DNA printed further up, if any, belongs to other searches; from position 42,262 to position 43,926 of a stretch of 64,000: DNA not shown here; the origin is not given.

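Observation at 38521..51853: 13-kb multihaem cytochrome island with no catalytic reductase, built mostly of lipoproteins and bracketed by two FNR-like regulators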

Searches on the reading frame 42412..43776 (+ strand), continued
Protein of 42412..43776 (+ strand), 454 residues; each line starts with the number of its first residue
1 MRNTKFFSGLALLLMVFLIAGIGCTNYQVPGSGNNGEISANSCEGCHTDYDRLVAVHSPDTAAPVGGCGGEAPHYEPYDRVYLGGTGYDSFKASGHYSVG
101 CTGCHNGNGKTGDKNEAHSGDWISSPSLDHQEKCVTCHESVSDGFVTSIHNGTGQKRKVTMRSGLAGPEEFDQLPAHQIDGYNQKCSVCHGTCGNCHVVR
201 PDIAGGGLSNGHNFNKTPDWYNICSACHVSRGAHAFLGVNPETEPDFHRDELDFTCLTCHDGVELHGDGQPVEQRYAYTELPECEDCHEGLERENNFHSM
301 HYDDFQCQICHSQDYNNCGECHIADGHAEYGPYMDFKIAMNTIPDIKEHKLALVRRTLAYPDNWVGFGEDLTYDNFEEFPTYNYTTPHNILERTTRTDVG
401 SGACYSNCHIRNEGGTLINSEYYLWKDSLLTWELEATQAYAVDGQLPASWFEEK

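Call 76: fold_search(model_id=the predicted structure, library=pdb)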
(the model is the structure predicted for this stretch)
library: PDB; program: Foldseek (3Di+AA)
matches with E <= 10: 12; with E <= 0.001: 0
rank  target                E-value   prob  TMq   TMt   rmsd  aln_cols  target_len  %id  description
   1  1qdb_A                3.0e+00  0.02  0.08  0.08  15.3       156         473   12  CYTOCHROME C NITRITE REDUCTASE (released 1999-08-18)
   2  8bnv                  4.3e+00  0.01  0.05  0.06   5.1        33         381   21  Crystal structure of Pif1 from Deferribacter desulfuricans in apo from (released 2023-03-08)
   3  2diq_MODEL_1_A        4.3e+00  0.01  0.06  0.16  14.2        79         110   13  Solution structure of the TUDOR domain of Tudor and KH domain containing protein (released 2006-09-30)
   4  3omg_B                5.4e+00  0.01  0.05  0.09  11.3        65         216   11  Structure of human SND1 extended tudor domain in complex with the symmetrically dimethylated arginine PIWIL1 peptide R (released 2010-09-08)
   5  3omg_A                5.4e+00  0.01  0.05  0.09  11.5        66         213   11  Structure of human SND1 extended tudor domain in complex with the symmetrically dimethylated arginine PIWIL1 peptide R (released 2010-09-08)
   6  3omc_A                8.3e+00  0.01  0.05  0.09  11.1        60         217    8  Structure of human SND1 extended tudor domain in complex with the symmetrically dimethylated arginine PIWIL1 peptide R (released 2010-09-15)
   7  6jfu_A                8.3e+00  0.00  0.06  0.04  15.4        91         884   11  Crystal structure of Nme2Cas9 in complex with sgRNA and target DNA (AGGCCC PAM) (released 2019-11-06)
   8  8ax7_A                9.4e+00  0.00  0.06  0.05  13.4        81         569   12  Crystal structure of a CGRP receptor ectodomain heterodimer bound to macrocyclic inhibitor HTL0031448 (released 2022-12-07)
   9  2wac_B                1.0e+01  0.01  0.06  0.10  14.8        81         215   15  Extended Tudor domain of Drosophila Melanogaster Tudor-SN (p100) (released 2009-03-03)
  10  2ox7_A                1.0e+01  0.00  0.06  0.12  10.1        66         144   17  Crystal structure of protein EF1440 from Enterococcus faecalis (released 2007-03-06)
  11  6win                  1.0e+01  0.00  0.05  0.11  17.0       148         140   12  Type 6 secretion amidase effector 2 (Tae2) (released 2020-04-22)
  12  9xqd_c                1.0e+01  0.00  0.05  0.10  13.8        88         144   10  The structure of outer peripheral region in the phage phiKZ baseplate complex (released 2026-02-11)

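Call 93: find_encoding_contigs(protein=P0289, flank=4000, max_places=2)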
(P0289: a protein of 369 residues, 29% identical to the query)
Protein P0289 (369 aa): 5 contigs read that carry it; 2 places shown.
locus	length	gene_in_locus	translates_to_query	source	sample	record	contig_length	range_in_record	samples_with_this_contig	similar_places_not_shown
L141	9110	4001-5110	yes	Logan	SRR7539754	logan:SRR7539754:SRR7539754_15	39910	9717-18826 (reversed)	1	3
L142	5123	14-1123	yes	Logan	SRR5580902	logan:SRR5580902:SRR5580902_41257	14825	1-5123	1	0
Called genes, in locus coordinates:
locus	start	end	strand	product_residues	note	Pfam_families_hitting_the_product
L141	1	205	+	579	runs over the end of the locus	-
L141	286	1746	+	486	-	PF08239:SH3_3 (faint)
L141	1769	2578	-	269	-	-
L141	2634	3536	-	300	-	PF00126:HTH_1, PF03466:LysR_substrate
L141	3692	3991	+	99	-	-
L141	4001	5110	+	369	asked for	PF14522:Cytochrome_C7 (faint), PF14537:Cytochrom_c3_2 (faint), PF22113:Mtrc-MtrF_II-IV_dom (faint)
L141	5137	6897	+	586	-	PF00581:Rhodanese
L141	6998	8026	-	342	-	-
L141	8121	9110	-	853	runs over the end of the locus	PF11897:DUF3417, PF00343:Phosphorylase, PF28476:GlgP_C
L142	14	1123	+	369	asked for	PF14522:Cytochrome_C7 (faint), PF14537:Cytochrom_c3_2 (faint), PF22113:Mtrc-MtrF_II-IV_dom (faint)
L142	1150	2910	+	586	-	PF00581:Rhodanese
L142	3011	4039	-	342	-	-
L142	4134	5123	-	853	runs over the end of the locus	PF11897:DUF3417, PF00343:Phosphorylase, PF28476:GlgP_C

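Call 94: find_encoding_contigs(protein=P0279, flank=4000, max_places=2)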
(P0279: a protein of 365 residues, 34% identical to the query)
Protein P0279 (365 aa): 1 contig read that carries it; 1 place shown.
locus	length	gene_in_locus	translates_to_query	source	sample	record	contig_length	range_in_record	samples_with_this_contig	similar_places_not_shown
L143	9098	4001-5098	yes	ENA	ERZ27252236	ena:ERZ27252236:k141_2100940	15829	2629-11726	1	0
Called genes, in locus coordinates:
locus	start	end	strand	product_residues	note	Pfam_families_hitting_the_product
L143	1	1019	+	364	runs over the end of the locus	PF01855:POR_N, PF02780:Transketolase_C (weak), PF17147:PFOR_II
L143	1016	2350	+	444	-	PF02775:TPP_enzyme_C, PF01558:POR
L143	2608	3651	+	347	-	PF00581:Rhodanese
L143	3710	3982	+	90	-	-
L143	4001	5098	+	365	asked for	PF14522:Cytochrome_C7 (faint), PF14537:Cytochrom_c3_2 (faint)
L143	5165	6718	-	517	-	-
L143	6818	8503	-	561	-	PF02690:Na_Pi_cotrans, PF01895:PhoU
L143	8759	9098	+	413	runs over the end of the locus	PF00860:Xan_ur_permease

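Call 100: find_related_loci(query=A6, collection=genome_contigs, flank=5000)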
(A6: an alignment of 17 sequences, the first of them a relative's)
Query A6 (369 aa) in genome_contigs; peptide patterns used: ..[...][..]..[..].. (x = any residue, [..] = any of these).
600 stretches matched a pattern (row limit reached: there are more); 594 encode a relative of the query (tblastn E <= 1e-3); the best 80 are kept; 80 distinct loci.
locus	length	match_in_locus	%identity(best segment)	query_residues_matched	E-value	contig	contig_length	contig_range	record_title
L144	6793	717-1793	67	2-369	1e-170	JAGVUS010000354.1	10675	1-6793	MAG: Chloroflexota bacterium isolate WAS_Bin_31 WAS_Bin_31_scaffold_2736, whole genome shotgun sequence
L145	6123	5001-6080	63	1-366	3e-166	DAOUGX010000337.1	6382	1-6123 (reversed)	MAG TPA_asm: Anaerolineaceae bacterium isolate R830_264 k129_2866180, whole genome shotgun sequence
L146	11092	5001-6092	62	1-369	4e-165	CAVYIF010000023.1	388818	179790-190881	MAG: uncultured Chloroflexia bacterium isolate MFD05684.bin.2.144 genome assembly, contig: contig_95907, whole genome sh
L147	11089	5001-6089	61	1-369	6e-160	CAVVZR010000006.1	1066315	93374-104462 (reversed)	MAG: uncultured Chloroflexia bacterium isolate MFD05442.bin.2.301 genome assembly, contig: contig_3599, whole genome sho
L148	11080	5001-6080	62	1-366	3e-159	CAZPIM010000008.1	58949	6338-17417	MAG TPA_asm: uncultured Anaerolineaceae bacterium isolate SRP302447_co2_99 genome assembly, contig: NODE_1545_length_589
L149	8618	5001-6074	62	1-364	1e-158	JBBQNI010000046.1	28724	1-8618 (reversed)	MAG: Anaerolineales bacterium isolate Co_metawrap_295 Cmw_295_k141_26907417_length_28724_cov_16.9978, whole genome shotg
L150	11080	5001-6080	60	1-366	9e-158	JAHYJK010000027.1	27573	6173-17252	MAG: Anaerolineaceae bacterium isolate KA20 NODE_922_length_27614_cov_4.912213, whole genome shotgun sequence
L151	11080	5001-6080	62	1-366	1e-157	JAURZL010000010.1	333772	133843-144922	MAG: Anaerolineaceae bacterium isolate E6_concoct.bin.151 E6_k141_379949, whole genome shotgun sequence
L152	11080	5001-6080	61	1-366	3e-157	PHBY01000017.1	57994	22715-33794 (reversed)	MAG: Chloroflexi bacterium HGW-Chloroflexi-2 bjp_ig2069_scaffold_344, whole genome shotgun sequence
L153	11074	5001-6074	61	3-366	3e-157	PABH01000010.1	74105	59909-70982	MAG: Anaerolineaceae bacterium isolate NAT124 MHASMcontig_863016, whole genome shotgun sequence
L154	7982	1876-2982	61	1-362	5e-156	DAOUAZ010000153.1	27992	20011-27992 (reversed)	MAG TPA_asm: Anaerolineales bacterium isolate H67_698 k125_425208, whole genome shotgun sequence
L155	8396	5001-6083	60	1-366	2e-155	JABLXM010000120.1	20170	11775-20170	MAG: Anaerolineae bacterium isolate Ch5 contig120, whole genome shotgun sequence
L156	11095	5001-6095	59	1-369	4e-152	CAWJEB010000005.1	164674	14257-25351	MAG: uncultured Chloroflexia bacterium isolate MFD04716.bin.3.317 genome assembly, contig: contig_30761, whole genome sh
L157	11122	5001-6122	59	1-367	2e-151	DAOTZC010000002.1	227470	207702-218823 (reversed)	MAG TPA_asm: Anaerolineales bacterium isolate H39_479 k131_1231094, whole genome shotgun sequence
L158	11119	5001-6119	59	1-366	2e-151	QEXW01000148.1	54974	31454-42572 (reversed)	MAG: Anaerolineae bacterium isolate Nak57 k99_407993, whole genome shotgun sequence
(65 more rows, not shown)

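Call 110: list_cluster_members(proteins=[P0309, P0291, P0378, P0342, P0308, P0307, P0063, P0032])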
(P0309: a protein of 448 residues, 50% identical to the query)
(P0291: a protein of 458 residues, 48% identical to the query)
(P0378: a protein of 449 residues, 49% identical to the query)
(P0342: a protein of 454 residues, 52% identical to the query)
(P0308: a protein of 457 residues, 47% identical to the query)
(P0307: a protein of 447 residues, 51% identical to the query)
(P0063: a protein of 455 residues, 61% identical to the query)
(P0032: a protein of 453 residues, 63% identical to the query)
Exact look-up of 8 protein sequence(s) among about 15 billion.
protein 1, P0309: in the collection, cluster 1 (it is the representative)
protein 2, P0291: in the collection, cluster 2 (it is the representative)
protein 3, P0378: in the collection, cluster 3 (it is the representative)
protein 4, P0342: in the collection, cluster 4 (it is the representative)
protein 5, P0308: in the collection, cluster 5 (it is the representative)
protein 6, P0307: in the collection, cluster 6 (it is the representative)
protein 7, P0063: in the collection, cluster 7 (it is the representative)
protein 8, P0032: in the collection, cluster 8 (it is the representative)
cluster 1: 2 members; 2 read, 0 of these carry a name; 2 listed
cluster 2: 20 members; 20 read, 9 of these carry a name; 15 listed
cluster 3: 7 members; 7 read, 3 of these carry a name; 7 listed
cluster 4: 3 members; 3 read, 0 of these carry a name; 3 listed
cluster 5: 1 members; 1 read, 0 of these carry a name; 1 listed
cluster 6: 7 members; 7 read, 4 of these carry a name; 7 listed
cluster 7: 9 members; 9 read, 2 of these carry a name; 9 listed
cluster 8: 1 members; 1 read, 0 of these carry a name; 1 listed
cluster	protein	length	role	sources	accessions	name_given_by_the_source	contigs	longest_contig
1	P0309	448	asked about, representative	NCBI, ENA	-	-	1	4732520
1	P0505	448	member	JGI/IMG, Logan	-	-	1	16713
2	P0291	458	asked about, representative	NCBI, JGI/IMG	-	thiosulfate/3-mercaptopyruvate sulfurtransferase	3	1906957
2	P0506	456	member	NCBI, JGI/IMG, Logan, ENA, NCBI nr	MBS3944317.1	MAG: hypothetical protein KGZ42_02365 [Melioribacter sp.] | hypothetical protein [Melioribacter sp.]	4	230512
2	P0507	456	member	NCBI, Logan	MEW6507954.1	MAG: hypothetical protein AB1432_09445 [Bacteroidota bacterium]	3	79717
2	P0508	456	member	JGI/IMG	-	thiosulfate/3-mercaptopyruvate sulfurtransferase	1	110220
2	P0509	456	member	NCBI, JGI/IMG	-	thiosulfate/3-mercaptopyruvate sulfurtransferase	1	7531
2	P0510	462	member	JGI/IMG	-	thiosulfate/3-mercaptopyruvate sulfurtransferase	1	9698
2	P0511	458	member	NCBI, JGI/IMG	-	thiosulfate/3-mercaptopyruvate sulfurtransferase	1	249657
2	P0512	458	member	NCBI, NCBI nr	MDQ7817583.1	MAG: hypothetical protein RDU14_11220 [Melioribacteraceae bacterium] | hypothetical protein [Melioribacteraceae bacterium]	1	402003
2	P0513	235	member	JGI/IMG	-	hypothetical protein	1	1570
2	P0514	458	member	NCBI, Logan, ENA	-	-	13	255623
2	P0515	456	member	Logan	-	-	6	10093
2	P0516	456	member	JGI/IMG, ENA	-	-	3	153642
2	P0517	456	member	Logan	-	-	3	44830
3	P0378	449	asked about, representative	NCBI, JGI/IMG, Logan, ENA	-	thiosulfate/3-mercaptopyruvate sulfurtransferase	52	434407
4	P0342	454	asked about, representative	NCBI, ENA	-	-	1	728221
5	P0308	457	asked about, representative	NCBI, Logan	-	-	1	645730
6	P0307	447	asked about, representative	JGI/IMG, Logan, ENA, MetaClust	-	\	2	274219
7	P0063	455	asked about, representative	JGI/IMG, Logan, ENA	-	-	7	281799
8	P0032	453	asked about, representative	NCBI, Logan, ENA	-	-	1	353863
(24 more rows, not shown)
